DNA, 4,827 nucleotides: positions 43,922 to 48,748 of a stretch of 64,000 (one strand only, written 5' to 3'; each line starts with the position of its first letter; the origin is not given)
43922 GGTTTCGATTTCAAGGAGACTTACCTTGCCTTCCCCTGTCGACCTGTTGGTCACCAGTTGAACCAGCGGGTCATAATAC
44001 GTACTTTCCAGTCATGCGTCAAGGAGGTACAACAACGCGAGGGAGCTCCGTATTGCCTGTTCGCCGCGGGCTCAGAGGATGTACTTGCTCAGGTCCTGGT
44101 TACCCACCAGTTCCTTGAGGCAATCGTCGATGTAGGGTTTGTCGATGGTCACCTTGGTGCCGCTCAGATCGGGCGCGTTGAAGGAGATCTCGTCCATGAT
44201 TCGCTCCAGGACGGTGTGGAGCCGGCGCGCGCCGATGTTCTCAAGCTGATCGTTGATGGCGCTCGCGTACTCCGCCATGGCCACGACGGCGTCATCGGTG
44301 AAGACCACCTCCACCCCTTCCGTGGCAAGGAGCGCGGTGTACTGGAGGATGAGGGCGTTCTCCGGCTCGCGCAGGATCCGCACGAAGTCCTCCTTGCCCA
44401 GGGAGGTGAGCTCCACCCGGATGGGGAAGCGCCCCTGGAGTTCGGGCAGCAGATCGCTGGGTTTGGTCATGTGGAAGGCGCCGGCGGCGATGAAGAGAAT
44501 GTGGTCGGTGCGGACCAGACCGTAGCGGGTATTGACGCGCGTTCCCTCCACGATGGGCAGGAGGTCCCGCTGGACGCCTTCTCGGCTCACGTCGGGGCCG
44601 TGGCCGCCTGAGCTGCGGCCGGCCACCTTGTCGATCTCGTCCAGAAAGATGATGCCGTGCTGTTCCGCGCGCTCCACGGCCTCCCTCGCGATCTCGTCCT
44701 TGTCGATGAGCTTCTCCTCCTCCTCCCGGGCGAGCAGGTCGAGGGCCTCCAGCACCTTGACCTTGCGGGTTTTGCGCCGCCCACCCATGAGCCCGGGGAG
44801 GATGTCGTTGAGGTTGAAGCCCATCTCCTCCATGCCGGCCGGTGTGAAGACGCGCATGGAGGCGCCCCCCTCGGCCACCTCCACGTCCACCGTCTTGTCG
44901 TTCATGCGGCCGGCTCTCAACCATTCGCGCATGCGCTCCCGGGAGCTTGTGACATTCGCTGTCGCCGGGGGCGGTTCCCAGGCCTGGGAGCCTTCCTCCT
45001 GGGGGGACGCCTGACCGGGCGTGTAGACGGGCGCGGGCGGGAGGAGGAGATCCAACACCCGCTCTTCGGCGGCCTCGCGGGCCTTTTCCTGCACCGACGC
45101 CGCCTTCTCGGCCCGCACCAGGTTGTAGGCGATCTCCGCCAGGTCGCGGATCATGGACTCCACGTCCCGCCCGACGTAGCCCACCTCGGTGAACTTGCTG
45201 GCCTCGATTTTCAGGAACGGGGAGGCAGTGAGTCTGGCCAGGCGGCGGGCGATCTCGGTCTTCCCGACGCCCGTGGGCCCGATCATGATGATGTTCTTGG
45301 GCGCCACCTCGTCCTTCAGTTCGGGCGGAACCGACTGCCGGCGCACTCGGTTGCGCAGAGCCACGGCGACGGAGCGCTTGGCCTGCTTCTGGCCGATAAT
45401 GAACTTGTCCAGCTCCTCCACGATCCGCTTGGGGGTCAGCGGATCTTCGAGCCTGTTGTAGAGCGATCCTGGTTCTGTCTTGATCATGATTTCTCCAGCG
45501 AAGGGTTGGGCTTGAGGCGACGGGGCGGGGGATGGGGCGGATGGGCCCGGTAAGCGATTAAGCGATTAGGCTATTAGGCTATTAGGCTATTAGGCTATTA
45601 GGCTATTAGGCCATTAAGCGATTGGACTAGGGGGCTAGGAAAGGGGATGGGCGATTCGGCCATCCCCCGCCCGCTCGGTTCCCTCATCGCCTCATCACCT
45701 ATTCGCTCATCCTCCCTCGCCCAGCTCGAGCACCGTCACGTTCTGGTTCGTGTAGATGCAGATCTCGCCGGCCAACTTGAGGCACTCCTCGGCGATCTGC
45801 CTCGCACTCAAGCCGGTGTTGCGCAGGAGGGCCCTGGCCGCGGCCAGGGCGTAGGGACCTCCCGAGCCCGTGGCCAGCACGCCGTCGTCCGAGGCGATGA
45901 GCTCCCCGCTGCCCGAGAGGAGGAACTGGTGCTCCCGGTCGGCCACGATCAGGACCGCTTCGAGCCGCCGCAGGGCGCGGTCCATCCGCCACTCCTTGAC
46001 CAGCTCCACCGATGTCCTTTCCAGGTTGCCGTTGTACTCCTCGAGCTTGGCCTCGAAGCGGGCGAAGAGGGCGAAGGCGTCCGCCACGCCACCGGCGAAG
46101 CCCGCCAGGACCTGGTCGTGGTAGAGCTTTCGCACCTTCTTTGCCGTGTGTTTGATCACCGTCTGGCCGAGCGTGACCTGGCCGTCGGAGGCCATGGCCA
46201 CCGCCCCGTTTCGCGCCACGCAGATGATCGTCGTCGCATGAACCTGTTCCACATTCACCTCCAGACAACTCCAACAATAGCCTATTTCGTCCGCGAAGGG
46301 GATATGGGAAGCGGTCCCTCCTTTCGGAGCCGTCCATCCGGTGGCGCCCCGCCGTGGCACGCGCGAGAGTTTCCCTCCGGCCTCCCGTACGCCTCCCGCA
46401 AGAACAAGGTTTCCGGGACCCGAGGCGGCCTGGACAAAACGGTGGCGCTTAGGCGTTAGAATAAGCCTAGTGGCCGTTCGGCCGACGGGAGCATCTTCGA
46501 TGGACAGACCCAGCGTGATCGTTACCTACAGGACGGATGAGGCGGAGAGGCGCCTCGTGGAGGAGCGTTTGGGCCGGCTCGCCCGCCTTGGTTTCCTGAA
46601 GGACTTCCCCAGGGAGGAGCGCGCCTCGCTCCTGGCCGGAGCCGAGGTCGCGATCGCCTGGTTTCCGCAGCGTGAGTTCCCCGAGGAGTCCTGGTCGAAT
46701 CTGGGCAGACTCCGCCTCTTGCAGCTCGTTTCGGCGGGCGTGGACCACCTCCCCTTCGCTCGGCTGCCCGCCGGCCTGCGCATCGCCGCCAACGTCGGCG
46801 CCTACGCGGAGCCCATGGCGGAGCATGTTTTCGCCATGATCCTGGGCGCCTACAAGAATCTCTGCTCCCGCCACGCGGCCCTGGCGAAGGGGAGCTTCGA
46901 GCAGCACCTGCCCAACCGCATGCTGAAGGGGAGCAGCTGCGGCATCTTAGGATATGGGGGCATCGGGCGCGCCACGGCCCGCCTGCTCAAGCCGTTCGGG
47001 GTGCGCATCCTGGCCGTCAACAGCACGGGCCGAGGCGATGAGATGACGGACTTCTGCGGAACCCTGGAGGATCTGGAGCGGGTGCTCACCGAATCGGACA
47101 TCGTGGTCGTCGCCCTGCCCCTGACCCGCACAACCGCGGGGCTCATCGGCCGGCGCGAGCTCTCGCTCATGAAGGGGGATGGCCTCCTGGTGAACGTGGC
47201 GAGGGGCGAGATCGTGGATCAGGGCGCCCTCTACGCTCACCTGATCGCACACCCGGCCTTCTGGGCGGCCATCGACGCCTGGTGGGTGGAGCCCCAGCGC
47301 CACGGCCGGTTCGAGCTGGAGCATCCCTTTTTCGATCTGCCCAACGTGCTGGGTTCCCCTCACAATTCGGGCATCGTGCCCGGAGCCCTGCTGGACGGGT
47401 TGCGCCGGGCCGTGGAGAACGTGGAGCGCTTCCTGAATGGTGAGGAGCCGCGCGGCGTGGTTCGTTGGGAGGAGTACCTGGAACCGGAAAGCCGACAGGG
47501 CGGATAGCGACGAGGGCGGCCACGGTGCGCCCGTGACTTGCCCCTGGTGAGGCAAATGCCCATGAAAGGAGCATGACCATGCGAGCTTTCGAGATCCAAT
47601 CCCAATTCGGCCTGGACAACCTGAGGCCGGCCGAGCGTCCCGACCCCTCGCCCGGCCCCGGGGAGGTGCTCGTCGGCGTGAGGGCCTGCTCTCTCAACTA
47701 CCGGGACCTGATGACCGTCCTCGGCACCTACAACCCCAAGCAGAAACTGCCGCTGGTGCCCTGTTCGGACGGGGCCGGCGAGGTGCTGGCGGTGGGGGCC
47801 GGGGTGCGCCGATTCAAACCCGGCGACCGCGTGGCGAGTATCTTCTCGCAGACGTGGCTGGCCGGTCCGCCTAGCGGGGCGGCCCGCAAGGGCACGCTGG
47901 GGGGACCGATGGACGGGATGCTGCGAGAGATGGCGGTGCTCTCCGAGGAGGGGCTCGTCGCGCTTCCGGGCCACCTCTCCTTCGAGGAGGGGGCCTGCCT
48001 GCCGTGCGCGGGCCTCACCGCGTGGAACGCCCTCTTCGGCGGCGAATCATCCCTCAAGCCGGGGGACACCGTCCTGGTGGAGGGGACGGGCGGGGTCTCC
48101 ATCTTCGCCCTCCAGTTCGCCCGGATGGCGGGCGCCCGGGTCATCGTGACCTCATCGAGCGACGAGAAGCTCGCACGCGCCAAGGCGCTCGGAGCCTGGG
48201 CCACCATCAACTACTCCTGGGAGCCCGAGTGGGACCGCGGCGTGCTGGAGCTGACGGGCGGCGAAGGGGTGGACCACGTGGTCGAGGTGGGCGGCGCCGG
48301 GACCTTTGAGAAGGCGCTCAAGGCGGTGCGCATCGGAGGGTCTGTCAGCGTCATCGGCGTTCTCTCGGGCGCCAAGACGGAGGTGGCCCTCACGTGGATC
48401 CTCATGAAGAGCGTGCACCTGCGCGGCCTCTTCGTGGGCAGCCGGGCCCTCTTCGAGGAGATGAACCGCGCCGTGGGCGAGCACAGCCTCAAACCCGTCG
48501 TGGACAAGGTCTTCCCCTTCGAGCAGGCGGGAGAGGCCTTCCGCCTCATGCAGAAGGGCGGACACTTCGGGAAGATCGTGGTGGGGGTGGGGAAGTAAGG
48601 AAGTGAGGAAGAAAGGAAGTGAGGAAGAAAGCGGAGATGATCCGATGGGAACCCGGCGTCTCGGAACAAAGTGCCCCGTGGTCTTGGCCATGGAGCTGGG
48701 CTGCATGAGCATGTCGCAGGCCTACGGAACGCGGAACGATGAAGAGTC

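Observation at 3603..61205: Window-wide family of phase-coherent 7-8 nt tandem arrays, purine-rich on one strand, at 17 or more intergenic loci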

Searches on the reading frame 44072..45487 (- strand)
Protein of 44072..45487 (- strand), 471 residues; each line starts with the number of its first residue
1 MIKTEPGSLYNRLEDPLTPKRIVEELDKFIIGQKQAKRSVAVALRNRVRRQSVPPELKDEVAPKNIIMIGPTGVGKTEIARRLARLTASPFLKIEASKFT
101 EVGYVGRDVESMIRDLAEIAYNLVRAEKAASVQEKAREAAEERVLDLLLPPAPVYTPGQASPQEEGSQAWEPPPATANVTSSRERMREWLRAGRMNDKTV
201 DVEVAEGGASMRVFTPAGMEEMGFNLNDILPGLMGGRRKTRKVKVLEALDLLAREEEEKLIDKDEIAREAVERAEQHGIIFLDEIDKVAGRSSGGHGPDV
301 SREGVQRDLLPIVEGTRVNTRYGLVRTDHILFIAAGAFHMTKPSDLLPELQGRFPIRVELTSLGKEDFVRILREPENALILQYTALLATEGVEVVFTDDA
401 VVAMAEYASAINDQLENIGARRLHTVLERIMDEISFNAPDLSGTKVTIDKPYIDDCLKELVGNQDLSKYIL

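Call 10: search_protein_families(library=pfam, proteins=[window:44072-45487:-])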
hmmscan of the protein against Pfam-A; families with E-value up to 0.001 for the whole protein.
window:44072-45487:- (471 aa): 7 families
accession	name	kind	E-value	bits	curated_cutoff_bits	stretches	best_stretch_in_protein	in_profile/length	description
PF07724.20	AAA_2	-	1.5e-34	119.8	27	2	218-357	15-166/166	AAA domain (Cdc48 subfamily)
PF00004.35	AAA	-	1.6e-16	61.4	21.2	2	264-360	43-129/131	ATPase family associated with various cellular activities (AAA)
PF07728.20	AAA_5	-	2.8e-07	31.1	22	1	65-101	1-38/139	AAA domain (dynein-related subfamily)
PF13401.12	AAA_22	-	1.9e-05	25.4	27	0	64-112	6-57/130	AAA domain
PF01078.27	Mg_chelatase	-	0.00031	20.7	20.3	0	64-88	23-47/207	Magnesium chelatase, subunit ChlI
PF13191.12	AAA_16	-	0.00045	21.2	32.6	0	63-166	24-110/167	AAA ATPase domain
PF13238.12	AAA_18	-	0.00053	20.9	29.4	0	66-141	1-68/128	AAA domain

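Call 18: find_related_loci(query=window:44072-45487:-, collection=metagenome_contigs, flank=10000)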
Query window:44072-45487:- (471 aa) in metagenome_contigs; peptide patterns used: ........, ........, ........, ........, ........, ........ (x = any residue, [..] = any of these).
600 stretches matched a pattern (row limit reached: there are more); 592 encode a relative of the query (tblastn E <= 1e-3); the best 80 are kept; 80 distinct loci.
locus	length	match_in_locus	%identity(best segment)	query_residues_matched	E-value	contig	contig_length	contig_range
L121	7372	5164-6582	79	1-471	0e+0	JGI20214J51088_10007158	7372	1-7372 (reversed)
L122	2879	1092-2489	61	1-471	0e+0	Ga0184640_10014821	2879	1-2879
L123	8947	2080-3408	64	17-471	0e+0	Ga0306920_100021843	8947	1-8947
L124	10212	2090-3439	62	15-471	0e+0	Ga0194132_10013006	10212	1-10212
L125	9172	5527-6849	61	13-471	0e+0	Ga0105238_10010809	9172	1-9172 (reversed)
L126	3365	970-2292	61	13-471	0e+0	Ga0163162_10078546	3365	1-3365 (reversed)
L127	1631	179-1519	63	17-471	0e+0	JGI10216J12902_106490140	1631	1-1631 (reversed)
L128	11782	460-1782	61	13-471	0e+0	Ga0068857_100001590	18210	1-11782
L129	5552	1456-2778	61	13-471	0e+0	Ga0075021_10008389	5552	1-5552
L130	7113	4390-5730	60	13-471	0e+0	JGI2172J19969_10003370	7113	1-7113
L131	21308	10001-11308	61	15-471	0e+0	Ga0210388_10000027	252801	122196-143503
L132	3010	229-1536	61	15-471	0e+0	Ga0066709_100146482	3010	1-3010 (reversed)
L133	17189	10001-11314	60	13-471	0e+0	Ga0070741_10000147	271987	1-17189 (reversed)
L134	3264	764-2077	59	13-471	0e+0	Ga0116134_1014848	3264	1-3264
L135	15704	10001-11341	60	13-471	0e+0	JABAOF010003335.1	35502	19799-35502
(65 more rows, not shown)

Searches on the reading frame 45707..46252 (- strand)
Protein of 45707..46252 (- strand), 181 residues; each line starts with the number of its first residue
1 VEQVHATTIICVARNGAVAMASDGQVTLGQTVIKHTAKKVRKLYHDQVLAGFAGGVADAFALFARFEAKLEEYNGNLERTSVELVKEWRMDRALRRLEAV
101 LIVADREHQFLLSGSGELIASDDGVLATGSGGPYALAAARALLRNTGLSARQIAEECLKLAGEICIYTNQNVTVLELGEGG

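Call 61: search_protein_families(library=pfam, proteins=[window:45707-46252:-])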
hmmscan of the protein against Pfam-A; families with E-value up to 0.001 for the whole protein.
window:45707-46252:- (181 aa): 1 family
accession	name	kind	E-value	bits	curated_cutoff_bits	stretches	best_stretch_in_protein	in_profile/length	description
PF00227.31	Proteasome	-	4.3e-26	92.2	22.4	1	5-175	3-187/189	Proteasome subunit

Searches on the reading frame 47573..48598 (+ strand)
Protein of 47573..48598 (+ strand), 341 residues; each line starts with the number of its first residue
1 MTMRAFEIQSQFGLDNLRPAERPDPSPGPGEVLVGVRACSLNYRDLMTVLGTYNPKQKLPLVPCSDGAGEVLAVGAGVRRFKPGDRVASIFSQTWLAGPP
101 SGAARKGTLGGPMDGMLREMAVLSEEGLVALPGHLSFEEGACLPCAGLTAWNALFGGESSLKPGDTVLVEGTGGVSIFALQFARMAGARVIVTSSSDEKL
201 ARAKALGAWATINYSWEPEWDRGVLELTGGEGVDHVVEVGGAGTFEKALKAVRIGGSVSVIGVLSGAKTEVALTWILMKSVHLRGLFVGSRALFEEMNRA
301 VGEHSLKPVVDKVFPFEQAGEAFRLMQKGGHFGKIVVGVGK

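Call 10: search_protein_families(library=pfam, proteins=[window:47573-48598:+])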
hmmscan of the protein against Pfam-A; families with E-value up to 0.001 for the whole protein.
window:47573-48598:+ (341 aa): 3 families
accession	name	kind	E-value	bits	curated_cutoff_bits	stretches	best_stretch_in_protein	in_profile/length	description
PF00107.32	ADH_zinc_N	-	6.2e-30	104.2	31.8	1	174-299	1-125/129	Zinc-binding dehydrogenase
PF13602.12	ADH_zinc_N_2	-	8.7e-20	72.4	27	1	206-337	1-134/134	Zinc-binding dehydrogenase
PF08240.17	ADH_N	-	5.5e-19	68.8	23.5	1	28-132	1-103/104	Alcohol dehydrogenase GroES-like domain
